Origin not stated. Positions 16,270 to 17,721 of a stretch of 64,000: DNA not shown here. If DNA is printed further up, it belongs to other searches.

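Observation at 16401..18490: DUF523 (TudS-like thiouracil desulfidase) fused to an IspD/MobA-like nucleotidyltransferase, adjacent to pseudouridine-5'-phosphate glycosidase, behind paired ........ palindromes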

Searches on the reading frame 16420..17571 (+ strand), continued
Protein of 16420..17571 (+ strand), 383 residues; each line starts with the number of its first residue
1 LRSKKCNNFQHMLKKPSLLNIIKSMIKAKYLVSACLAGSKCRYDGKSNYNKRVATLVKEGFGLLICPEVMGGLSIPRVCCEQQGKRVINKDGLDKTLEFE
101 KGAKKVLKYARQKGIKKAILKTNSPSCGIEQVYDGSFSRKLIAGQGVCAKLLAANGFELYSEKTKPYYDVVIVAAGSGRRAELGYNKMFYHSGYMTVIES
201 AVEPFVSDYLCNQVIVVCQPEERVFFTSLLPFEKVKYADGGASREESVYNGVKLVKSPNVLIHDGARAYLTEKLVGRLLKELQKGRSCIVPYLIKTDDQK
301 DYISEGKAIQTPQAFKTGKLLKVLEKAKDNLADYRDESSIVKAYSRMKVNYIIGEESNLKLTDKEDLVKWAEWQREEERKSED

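Call 27: find_related_loci(query=A1, collection=genome_contigs, flank=10000)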
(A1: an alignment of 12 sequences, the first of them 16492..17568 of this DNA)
Query A1 (359 aa) in genome_contigs; peptide patterns used: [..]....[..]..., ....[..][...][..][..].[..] (x = any residue, [..] = any of these).
600 stretches matched a pattern (row limit reached: there are more); 582 encode a relative of the query (tblastn E <= 1e-3); the best 80 are kept; 80 distinct loci.
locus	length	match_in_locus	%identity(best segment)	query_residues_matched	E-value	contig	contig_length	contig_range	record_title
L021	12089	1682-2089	54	5-140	2e-44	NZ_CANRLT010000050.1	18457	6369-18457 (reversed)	MAG: uncultured Mailhella sp. isolate Lapin-011__bin51 Lapin-011__NODE_3017_length_18457_cov_4.578672, whole genome shot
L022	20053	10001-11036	42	4-343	1e-76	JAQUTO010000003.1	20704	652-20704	MAG: Bacilli bacterium isolate STD2_121 NODE_9395_length_20704_cov_6.578510_Sandtown_D2, whole genome shotgun sequence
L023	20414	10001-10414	57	6-138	1e-41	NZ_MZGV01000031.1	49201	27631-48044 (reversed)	Clostridium oryzae strain DSM 28571 CLORY_contig000031, whole genome shotgun sequence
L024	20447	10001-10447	50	5-143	1e-40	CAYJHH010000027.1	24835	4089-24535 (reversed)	MAG TPA_asm: uncultured Desulfovibrionaceae bacterium isolate ERP123703_co1_294 genome assembly, contig: NODE_2026_lengt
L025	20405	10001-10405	54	5-139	1e-40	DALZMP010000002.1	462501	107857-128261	MAG TPA_asm: Sedimentibacter sp. isolate CTOTU47533 NODE_4_length_462588_cov_9.695256, whole genome shotgun sequence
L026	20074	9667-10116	51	3-142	8e-40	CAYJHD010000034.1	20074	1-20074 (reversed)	MAG TPA_asm: uncultured Desulfovibrionaceae bacterium isolate ERP123703_co1_285 genome assembly, contig: NODE_2787_lengt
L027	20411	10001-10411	51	2-138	6e-39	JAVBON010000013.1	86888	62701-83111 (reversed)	MAG: Desulfovibrionaceae bacterium isolate EPI_MAG_00109 c_000013469469, whole genome shotgun sequence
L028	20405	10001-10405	51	5-139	1e-38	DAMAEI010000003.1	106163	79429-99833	MAG TPA_asm: Sedimentibacter sp. isolate CTOTU48041 NODE_32_length_106163_cov_3.185575, whole genome shotgun sequence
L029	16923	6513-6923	51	3-139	3e-38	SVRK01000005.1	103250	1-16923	MAG: Oscillospiraceae bacterium isolate SIG641 NODE_935_length_103250_cov_3.481377, whole genome shotgun sequence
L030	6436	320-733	55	6-138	3e-38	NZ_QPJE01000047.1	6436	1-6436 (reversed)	Halanaerobium sp. MA284_MarDTE_T2 Ga0255678_147, whole genome shotgun sequence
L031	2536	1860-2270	50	6-142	2e-38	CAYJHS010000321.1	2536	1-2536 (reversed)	MAG TPA_asm: uncultured Desulfovibrionaceae bacterium isolate ERP123703_co3_145 genome assembly, contig: NODE_39661_leng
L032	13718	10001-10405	49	5-139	6e-38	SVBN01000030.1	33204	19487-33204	MAG: Erysipelotrichaceae bacterium isolate SIG229 NODE_27796_length_33204_cov_1.982072, whole genome shotgun sequence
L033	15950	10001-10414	52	6-138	1e-37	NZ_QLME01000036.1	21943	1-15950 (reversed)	Halanaerobium saccharolyticum strain MSL 17.2 Ga0206410_136, whole genome shotgun sequence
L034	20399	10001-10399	50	5-137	2e-37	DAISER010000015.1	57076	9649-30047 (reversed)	MAG TPA_asm: Bacillota bacterium isolate CTOTU47310 NODE_119_length_57076_cov_3.561460, whole genome shotgun sequence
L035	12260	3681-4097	50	2-140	2e-37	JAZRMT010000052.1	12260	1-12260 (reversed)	MAG: Eubacteriales bacterium isolate T1900045419_YK20190109.MAGScoT_cleanbin_000039 SGB_7039_k141_1924071, whole genome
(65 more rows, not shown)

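Call 32: search_protein_families(library=pfam, proteins=[L022:11060-11968:+], max_evalue=0.001)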
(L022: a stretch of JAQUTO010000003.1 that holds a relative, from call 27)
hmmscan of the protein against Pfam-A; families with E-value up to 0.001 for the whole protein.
L022:11060-11968:+ (302 aa): 2 families
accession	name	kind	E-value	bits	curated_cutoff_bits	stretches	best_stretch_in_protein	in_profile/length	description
PF00294.29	PfkB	-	6.1e-45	154.3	25.8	1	5-283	6-297/302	pfkB family carbohydrate kinase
PF08543.17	Phos_pyr_kin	-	0.00022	21.1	27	1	165-280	108-236/246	Phosphomethylpyrimidine kinase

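Call 43: predict_structure(alignment_id=A1)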
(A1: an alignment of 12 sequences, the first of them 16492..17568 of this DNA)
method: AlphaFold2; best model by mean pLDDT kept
length: 359 residues; sequences in the alignment: 12
mean_pLDDT: 91.4   pTM: 0.89
mean pLDDT of the five models: 91.4, 91.4, 91.4, 91.2, 88.2
residues with pLDDT >= 90: 283; 70-90: 57; 50-70: 19; < 50: 0
segments of 3 or more residues with pLDDT < 50: none
pLDDT, mean of each block of 10 residues (from residue 1): 88 75 85 94 93 86 93 97 95 95 94 90 97 96 96 84 92 95 96 95 94 94 97 97 92 95 94 64 88 97 95 92 93 90 93 78
secondary structure, 60 per line:
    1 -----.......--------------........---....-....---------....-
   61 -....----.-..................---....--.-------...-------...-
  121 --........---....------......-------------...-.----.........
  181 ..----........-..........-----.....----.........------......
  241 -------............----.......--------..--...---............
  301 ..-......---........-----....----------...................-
elements in order: E6-9 H27-34 E38-41 H43-46 E56-59 E62-65 H72-89 E93-96 E107-109 E117-119 H123-130 E134-137 E144-149 H173-182 E187-194 H196-205 E211-215 H220-228 E235-240 H248-259 E264-270 E283-285 E289-292 H293-302 H304-309 H313-320 E326-329 H340-358
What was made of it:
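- AlphaFold gives one compact two-domain model with pTM 0.89 (call 43). The structural model is confident, with pLDDT 91 (call 43).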

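Call 50: search_protein_families(library=ncbifam, proteins=[P0037, P0016, P0051, P0043, P0022, P0021, L022:10419-11057:+, P0011], max_evalue=1e-10)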
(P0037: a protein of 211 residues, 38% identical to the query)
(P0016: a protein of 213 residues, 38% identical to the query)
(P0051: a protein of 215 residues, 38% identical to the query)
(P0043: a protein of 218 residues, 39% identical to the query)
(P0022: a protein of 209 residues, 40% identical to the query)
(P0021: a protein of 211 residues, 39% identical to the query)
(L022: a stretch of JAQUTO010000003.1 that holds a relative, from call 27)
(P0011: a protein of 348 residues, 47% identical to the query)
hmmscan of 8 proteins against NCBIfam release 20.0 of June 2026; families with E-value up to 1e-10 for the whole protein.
P0037 (211 aa): 6 families
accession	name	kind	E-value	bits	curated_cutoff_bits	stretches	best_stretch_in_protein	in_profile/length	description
TIGR00453.1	ispD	equivalog_domain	5.9e-64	215.5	181.3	1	4-211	1-212/219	2-C-methyl-D-erythritol 4-phosphate cytidylyltransferase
NF009924.0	PRK13385.1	subfamily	2.3e-48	164.8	342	1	1-211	1-216/230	2-C-methyl-D-erythritol 4-phosphate cytidylyltransferase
NF001186.0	PRK00155.2-3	equivalog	3.6e-47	160.7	253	1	1-211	3-215/224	2-C-methyl-D-erythritol 4-phosphate cytidylyltransferase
NF006899.0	PRK09382.1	equivalog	1.8e-44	152.5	417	1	2-211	6-213/387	bifunctional 2-C-methyl-D-erythritol 4-phosphate cytidylyltransferase/2-C-methyl-D-erythritol 2,4-cyclodiphosphate synthase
NF001183.0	PRK00155.1-3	subfamily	2.8e-29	102.1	166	1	2-211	2-224/237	D-ribitol-5-phosphate cytidylyltransferase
TIGR03310.1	matur_MocA_YgfJ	equivalog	3.4e-11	43.5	186.45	1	4-133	1-131/188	molybdenum cofactor cytidylyltransferase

P0016 (213 aa): 5 families
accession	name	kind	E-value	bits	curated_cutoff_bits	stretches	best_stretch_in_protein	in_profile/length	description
TIGR00453.1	ispD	equivalog_domain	2.3e-62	210.3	181.3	1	5-212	1-213/219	2-C-methyl-D-erythritol 4-phosphate cytidylyltransferase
NF009924.0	PRK13385.1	subfamily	1.4e-53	181.8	342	1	2-212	1-217/230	2-C-methyl-D-erythritol 4-phosphate cytidylyltransferase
NF006899.0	PRK09382.1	equivalog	1.6e-46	159.2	417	1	1-212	4-214/387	bifunctional 2-C-methyl-D-erythritol 4-phosphate cytidylyltransferase/2-C-methyl-D-erythritol 2,4-cyclodiphosphate synthase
NF001186.0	PRK00155.2-3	equivalog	6.3e-46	156.6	253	1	2-212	3-216/224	2-C-methyl-D-erythritol 4-phosphate cytidylyltransferase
NF001183.0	PRK00155.1-3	subfamily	2e-29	102.6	166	1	3-212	2-225/237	D-ribitol-5-phosphate cytidylyltransferase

P0051 (215 aa): 5 families
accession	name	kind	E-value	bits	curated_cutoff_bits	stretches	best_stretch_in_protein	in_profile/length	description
TIGR00453.1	ispD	equivalog_domain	2.2e-59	200.5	181.3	1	4-210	1-212/219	2-C-methyl-D-erythritol 4-phosphate cytidylyltransferase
NF009924.0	PRK13385.1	subfamily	2.3e-46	158.2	342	1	1-210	1-216/230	2-C-methyl-D-erythritol 4-phosphate cytidylyltransferase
NF001186.0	PRK00155.2-3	equivalog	1.5e-45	155.4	253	1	2-210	4-215/224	2-C-methyl-D-erythritol 4-phosphate cytidylyltransferase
NF006899.0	PRK09382.1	equivalog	1.2e-44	153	417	1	2-210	6-213/387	bifunctional 2-C-methyl-D-erythritol 4-phosphate cytidylyltransferase/2-C-methyl-D-erythritol 2,4-cyclodiphosphate synthase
NF001183.0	PRK00155.1-3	subfamily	6.1e-29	101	166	1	6-210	5-224/237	D-ribitol-5-phosphate cytidylyltransferase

P0043 (218 aa): 5 families
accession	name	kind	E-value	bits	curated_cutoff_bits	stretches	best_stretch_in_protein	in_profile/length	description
TIGR00453.1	ispD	equivalog_domain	7.7e-46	156.3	181.3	1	5-213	1-216/219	2-C-methyl-D-erythritol 4-phosphate cytidylyltransferase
NF006899.0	PRK09382.1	equivalog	1e-37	130.2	417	1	1-215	4-219/387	bifunctional 2-C-methyl-D-erythritol 4-phosphate cytidylyltransferase/2-C-methyl-D-erythritol 2,4-cyclodiphosphate synthase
NF001186.0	PRK00155.2-3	equivalog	6.3e-36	123.9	253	1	2-212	3-218/224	2-C-methyl-D-erythritol 4-phosphate cytidylyltransferase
NF009924.0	PRK13385.1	subfamily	5.2e-29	101.5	342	1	2-210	1-217/230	2-C-methyl-D-erythritol 4-phosphate cytidylyltransferase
NF001183.0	PRK00155.1-3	subfamily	9.3e-20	70.9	166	1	3-210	2-225/237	D-ribitol-5-phosphate cytidylyltransferase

P0022 (209 aa): 5 families
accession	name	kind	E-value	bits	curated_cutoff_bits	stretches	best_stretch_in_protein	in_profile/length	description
TIGR00453.1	ispD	equivalog_domain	1.9e-45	155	181.3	1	4-207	1-216/219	2-C-methyl-D-erythritol 4-phosphate cytidylyltransferase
NF006899.0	PRK09382.1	equivalog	4e-38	131.5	417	1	2-207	6-217/387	bifunctional 2-C-methyl-D-erythritol 4-phosphate cytidylyltransferase/2-C-methyl-D-erythritol 2,4-cyclodiphosphate synthase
NF001186.0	PRK00155.2-3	equivalog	4.6e-33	114.5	253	1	1-205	3-217/224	2-C-methyl-D-erythritol 4-phosphate cytidylyltransferase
NF009924.0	PRK13385.1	subfamily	2.9e-31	108.8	342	1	1-207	1-220/230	2-C-methyl-D-erythritol 4-phosphate cytidylyltransferase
NF001183.0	PRK00155.1-3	subfamily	1.2e-22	80.3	166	1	1-205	1-226/237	D-ribitol-5-phosphate cytidylyltransferase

P0021 (211 aa): 6 families
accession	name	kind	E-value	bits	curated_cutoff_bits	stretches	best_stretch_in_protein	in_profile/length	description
TIGR00453.1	ispD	equivalog_domain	2.9e-50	170.8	181.3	1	4-210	1-212/219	2-C-methyl-D-erythritol 4-phosphate cytidylyltransferase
NF006899.0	PRK09382.1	equivalog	6.1e-40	137.5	417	1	2-211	6-214/387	bifunctional 2-C-methyl-D-erythritol 4-phosphate cytidylyltransferase/2-C-methyl-D-erythritol 2,4-cyclodiphosphate synthase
NF001186.0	PRK00155.2-3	equivalog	1.8e-36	125.7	253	1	1-211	3-216/224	2-C-methyl-D-erythritol 4-phosphate cytidylyltransferase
NF009924.0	PRK13385.1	subfamily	8.2e-26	91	342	1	1-211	1-217/230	2-C-methyl-D-erythritol 4-phosphate cytidylyltransferase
NF001183.0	PRK00155.1-3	subfamily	5e-18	65.2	166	1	1-211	1-225/237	D-ribitol-5-phosphate cytidylyltransferase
TIGR03310.1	matur_MocA_YgfJ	equivalog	1.6e-11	44.5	186.45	1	4-128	1-128/188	molybdenum cofactor cytidylyltransferase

L022:10419-11057:+ (212 aa): 5 families
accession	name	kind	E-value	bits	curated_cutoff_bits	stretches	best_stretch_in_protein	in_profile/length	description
TIGR00453.1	ispD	equivalog_domain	1.1e-43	149.3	181.3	1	4-209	1-215/219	2-C-methyl-D-erythritol 4-phosphate cytidylyltransferase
NF006899.0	PRK09382.1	equivalog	3.6e-35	121.8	417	1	2-208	6-215/387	bifunctional 2-C-methyl-D-erythritol 4-phosphate cytidylyltransferase/2-C-methyl-D-erythritol 2,4-cyclodiphosphate synthase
NF001186.0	PRK00155.2-3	equivalog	9.6e-33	113.5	253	1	2-208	4-217/224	2-C-methyl-D-erythritol 4-phosphate cytidylyltransferase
NF009924.0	PRK13385.1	subfamily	1.6e-24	86.8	342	1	1-208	1-218/230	2-C-methyl-D-erythritol 4-phosphate cytidylyltransferase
NF001183.0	PRK00155.1-3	subfamily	9.6e-16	57.8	166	1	2-208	2-226/237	D-ribitol-5-phosphate cytidylyltransferase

P0011 (348 aa): 4 families
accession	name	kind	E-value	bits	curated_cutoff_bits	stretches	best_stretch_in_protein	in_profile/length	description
TIGR00453.1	ispD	equivalog_domain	9.5e-36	123.3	181.3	1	145-339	2-214/219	2-C-methyl-D-erythritol 4-phosphate cytidylyltransferase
NF006899.0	PRK09382.1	equivalog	2.1e-35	122.6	417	1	142-342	6-218/387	bifunctional 2-C-methyl-D-erythritol 4-phosphate cytidylyltransferase/2-C-methyl-D-erythritol 2,4-cyclodiphosphate synthase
NF009924.0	PRK13385.1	subfamily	5.3e-24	85.1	342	1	143-338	3-217/230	2-C-methyl-D-erythritol 4-phosphate cytidylyltransferase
NF001186.0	PRK00155.2-3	equivalog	1.1e-23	83.9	253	1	144-338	6-216/224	2-C-methyl-D-erythritol 4-phosphate cytidylyltransferase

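Call 66: fold_search(model_id=the predicted structure, library=pdb)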
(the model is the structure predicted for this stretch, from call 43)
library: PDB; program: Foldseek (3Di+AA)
matches with E <= 10: 1552; with E <= 0.001: 660
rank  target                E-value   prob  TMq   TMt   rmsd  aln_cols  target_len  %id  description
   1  5hs2_A                9.3e-20  1.00  0.54  0.83   3.4       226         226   30  Crystal structure of IspD complexed with CTP and Mg2+ from Bacillus subtilis at 1.90 Angstroms resolution (released 2016-11-23)
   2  3q7u_A                1.8e-18  1.00  0.53  0.84   3.5       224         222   27  Structure of Mtb 2-C-methyl-D-erythritol 4-phosphate cytidyltransferase (IspD) complexed with CTP (released 2011-05-04)
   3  3q7u_B                4.9e-18  1.00  0.53  0.83   3.6       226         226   28  Structure of Mtb 2-C-methyl-D-erythritol 4-phosphate cytidyltransferase (IspD) complexed with CTP (released 2011-05-04)
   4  5ddt_A                6.7e-18  1.00  0.53  0.80   3.8       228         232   31  Crystal structure of IspD from Bacillus subtilis at 1.80 Angstroms resolution, crystal form I (released 2016-08-31)
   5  2xwn_A                7.5e-18  1.00  0.51  0.82   3.8       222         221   27  Crystal structure of IspD from Mycobacterium tuberculosis in complex with CTP and Mg (released 2011-04-27)
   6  3q80_A                8.5e-18  1.00  0.53  0.85   3.4       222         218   27  Structure of Mtb 2-C-methyl-D-erythritol 4-phosphate cytidyltransferase (IspD) Complexed with CDP-ME (released 2011-05-04)
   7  2xwn_B                9.0e-18  1.00  0.52  0.81   3.6       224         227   28  Crystal structure of IspD from Mycobacterium tuberculosis in complex with CTP and Mg (released 2011-04-27)
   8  3q80_B                1.2e-17  1.00  0.53  0.85   3.5       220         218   28  Structure of Mtb 2-C-methyl-D-erythritol 4-phosphate cytidyltransferase (IspD) Complexed with CDP-ME (released 2011-05-04)
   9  2xwl_B                2.8e-17  1.00  0.52  0.82   3.6       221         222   26  Crystal structure of IspD from Mycobacterium smegmatis in complex with CTP and Mg (released 2011-04-27)
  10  5ddv                  2.8e-17  1.00  0.51  0.80   4.0       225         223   30  Crystal structure of IspD from Bacillus subtilis at 2.30 Angstroms resolution, crystal form II (released 2016-08-31)
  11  5hs2_B                3.2e-17  1.00  0.50  0.82   3.5       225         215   29  Crystal structure of IspD complexed with CTP and Mg2+ from Bacillus subtilis at 1.90 Angstroms resolution (released 2016-11-23)
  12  2xwl_A                4.9e-17  1.00  0.53  0.84   3.5       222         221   26  Crystal structure of IspD from Mycobacterium smegmatis in complex with CTP and Mg (released 2011-04-27)
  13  1vpa_A                7.9e-17  1.00  0.51  0.80   3.7       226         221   26  Crystal structure of 2-C-methyl-D-erythritol 4-phosphate cytidylyltransferase (TM1393) from Thermotoga maritima at 2.6 (released 2004-11-02)
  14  2xwm_A                1.0e-16  1.00  0.52  0.83   3.5       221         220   26  Crystal structure of IspD from Mycobacterium smegmatis in complex with CMP (released 2011-04-27)
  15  8xkf_D                2.3e-16  1.00  0.48  0.46   3.1       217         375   30  Crystal structure of Helicobacter pylori IspDF with substrate CTP (released 2024-04-10)
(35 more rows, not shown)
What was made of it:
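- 16492..16911 (+): N-terminal TudS/DUF523 domain of the fusion (aa 1-140), a [4Fe-4S] thio-uridine/4-thio-UMP desulfidase module. Foldseek match to 6Z96, TM 0.79, 43% identity (call 66).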
